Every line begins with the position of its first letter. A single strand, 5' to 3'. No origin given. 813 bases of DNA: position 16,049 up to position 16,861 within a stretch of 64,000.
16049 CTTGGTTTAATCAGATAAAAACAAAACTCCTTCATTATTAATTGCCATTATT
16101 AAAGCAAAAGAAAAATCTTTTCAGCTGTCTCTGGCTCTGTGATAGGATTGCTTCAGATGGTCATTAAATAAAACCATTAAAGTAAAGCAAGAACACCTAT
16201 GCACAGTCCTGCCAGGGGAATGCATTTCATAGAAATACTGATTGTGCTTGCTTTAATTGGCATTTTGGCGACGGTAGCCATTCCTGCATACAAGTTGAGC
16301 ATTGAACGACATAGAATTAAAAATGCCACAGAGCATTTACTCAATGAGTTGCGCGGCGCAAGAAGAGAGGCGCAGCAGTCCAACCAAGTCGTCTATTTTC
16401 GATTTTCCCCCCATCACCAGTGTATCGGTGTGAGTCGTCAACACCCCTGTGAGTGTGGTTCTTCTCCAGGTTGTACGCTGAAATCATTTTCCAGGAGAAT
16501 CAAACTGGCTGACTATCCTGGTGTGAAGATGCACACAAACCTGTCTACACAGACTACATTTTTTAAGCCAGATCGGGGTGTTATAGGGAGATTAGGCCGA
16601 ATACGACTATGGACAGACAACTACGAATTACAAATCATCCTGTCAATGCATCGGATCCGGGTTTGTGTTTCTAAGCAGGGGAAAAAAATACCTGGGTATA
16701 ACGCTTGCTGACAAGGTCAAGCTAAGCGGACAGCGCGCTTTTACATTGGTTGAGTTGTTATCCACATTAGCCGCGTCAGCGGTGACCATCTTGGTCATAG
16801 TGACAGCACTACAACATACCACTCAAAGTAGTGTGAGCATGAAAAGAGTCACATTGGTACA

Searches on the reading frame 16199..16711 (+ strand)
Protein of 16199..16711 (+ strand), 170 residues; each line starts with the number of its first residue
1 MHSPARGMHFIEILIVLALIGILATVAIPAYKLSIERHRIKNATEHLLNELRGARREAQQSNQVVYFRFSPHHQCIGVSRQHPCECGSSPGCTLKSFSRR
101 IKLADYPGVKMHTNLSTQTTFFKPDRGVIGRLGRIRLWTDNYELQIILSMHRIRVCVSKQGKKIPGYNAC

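Call 72: search_protein_families(library=ncbifam, proteins=[window:16199-16711:+], max_evalue=0.00001)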
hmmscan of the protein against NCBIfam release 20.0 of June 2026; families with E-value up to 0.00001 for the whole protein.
window:16199-16711:+ (170 aa): 4 families
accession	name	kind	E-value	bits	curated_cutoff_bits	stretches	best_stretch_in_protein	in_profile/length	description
NF007800.0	PRK10506.1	equivalog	7.2e-11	42.2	158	1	5-162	8-158/163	prepilin peptidase-dependent protein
TIGR01708.2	typeII_sec_gspH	equivalog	2e-09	37.7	80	1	6-73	2-69/169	type II secretion system minor pseudopilin GspH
TIGR02596.1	TIGR02596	subfamily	5e-07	30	70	1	11-72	4-65/196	Verru_Chthon cassette protein D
NF047827.1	T3SSXpsH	equivalog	1.6e-06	28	160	1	6-82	1-77/145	type II secretion system protein XpsH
